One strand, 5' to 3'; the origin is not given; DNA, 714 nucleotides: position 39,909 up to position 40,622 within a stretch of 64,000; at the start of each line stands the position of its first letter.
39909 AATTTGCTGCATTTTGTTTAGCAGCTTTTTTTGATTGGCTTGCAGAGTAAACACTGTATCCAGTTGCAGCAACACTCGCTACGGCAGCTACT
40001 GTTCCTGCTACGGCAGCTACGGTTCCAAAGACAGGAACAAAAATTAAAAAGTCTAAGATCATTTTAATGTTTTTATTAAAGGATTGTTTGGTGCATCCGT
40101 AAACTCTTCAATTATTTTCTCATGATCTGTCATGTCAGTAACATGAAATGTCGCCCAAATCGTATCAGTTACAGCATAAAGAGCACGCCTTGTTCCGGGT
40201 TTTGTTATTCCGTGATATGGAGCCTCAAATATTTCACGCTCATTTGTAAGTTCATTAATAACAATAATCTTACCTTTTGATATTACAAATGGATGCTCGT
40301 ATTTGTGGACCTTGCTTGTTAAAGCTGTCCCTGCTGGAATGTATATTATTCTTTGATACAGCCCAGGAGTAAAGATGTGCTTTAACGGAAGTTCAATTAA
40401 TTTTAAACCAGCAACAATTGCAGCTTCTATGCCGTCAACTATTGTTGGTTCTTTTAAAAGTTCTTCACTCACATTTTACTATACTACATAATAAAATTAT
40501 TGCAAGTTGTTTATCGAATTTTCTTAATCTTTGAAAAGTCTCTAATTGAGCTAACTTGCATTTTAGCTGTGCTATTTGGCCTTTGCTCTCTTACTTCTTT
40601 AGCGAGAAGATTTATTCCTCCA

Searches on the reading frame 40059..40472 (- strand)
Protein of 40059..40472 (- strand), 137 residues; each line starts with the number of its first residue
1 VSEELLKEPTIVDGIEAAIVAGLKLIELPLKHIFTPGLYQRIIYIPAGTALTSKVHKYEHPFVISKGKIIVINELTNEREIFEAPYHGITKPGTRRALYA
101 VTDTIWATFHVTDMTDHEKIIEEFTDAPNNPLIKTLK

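Call 21: search_protein_families(library=phrogs, proteins=[window:40059-40472:-], max_evalue=0.001)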
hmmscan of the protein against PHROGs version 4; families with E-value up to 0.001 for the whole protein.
window:40059-40472:- (137 aa): 3 families
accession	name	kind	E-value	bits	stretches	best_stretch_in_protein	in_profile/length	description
phrog_12032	-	tail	1.4e-30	106.8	1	16-134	27-143/160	short tail fiber protein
phrog_24280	-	tail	1.1e-21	78.1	1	19-123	38-140/169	tail fiber adhesin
phrog_34170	-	unknown function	2.6e-16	61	1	24-126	31-132/296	-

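Call 68: search_dna_similar(query=window:40059-40472:-, collection=phages, mode=protein, max_evalue=0.00001, max_rows=15)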
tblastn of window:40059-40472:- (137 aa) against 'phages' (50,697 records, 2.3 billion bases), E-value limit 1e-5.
Records with a match: 66; places in all: 66; records where one place covers at least 80% of the query: 17.
Best place of each record, by identity: <60% 66.
By first word of the organism name: Vibrio 30; Ralstonia 9; Caudoviricetes 4; phage 3; Alteromonas 3; Shewanella 3; Phage 2; Thalassomonas 2; Rhodoferax 2; Pseudoalteromonas 2; and 6 more.
By host as written in the record: - 13; Vibrio crassostreae 12; Ralstonia solanacearum 6; Vibrio lentus 6; Ralstonia pseudosolanacearum I-15 (MT017) 2; Alteromonas sp. H4 2; Vibrio tasmaniensis 2; Vibrio vulnificus 2; and 16 more.
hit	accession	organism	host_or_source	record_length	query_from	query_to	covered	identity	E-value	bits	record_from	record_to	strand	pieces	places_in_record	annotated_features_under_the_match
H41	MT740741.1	Ralstonia phage Hennie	Ralstonia pseudosolanacearum I-31 ...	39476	20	133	83%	40.9%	1e-22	97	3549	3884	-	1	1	hypothetical protein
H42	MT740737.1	Ralstonia phage Firinga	Ralstonia pseudosolanacearum I-15 ...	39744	20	133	83%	40.9%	1e-22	97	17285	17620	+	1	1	hypothetical protein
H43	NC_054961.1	Ralstonia phage Firinga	Ralstonia pseudosolanacearum I-15 ...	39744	20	133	83%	40.9%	1e-22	97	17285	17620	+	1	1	short tail fiber protein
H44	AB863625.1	Ralstonia phage RSK1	Ralstonia solanacearum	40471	20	133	83%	40.9%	1e-22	97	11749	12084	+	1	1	putative tail fiber protein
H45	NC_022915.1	Ralstonia phage RSK1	Ralstonia solanacearum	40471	20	133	83%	40.9%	1e-22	97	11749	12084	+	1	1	short tail fiber protein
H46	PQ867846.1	phage HSd1-k141_1565913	Crassostrea hongkongensis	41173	3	129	93%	35.7%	7e-11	64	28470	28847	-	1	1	tail fiber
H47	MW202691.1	Caudoviricetes sp.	Manatee Spring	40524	32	127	70%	44.8%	5e-16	79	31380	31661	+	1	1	putative tail fiber protein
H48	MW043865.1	Alteromonas phage vB_AmeP_R8W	Alteromonas sp.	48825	37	137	74%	42.6%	7e-13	70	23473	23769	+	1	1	putative short tail fiber protein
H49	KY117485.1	Ralstonia phage phiAp1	Ralstonia solanacearum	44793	20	133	83%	37.4%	1e-12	69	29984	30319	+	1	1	putative short tail fiber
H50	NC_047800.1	Ralstonia phage phiAp1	Ralstonia solanacearum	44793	20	133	83%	37.4%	1e-12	69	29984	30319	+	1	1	short tail fiber protein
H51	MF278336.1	Alteromonas phage vB_AspP-H4/4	Alteromonas sp. H4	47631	37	137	74%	41.6%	2e-12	68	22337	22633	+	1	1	putative short tail fiber protein | ribosome_binding_site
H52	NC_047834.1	Alteromonas phage vB_AspP-H4/4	Alteromonas sp. H4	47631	37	137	74%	41.6%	2e-12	68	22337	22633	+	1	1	short tail fiber protein | ribosome_binding_site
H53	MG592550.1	Vibrio phage 1.184.A._10N.286.49.A5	Vibrio cyclitrophicus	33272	15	125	81%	36.3%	1e-9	61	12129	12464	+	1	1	coil containing protein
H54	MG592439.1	Vibrio phage 1.061.O._10N.286.55.C2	Vibrio lentus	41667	28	120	68%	43.0%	4e-17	82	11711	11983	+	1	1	hypothetical protein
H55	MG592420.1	Vibrio phage 1.036.O._10N.286.45.C3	Vibrio lentus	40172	28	120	68%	43.0%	4e-17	82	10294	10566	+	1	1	hypothetical protein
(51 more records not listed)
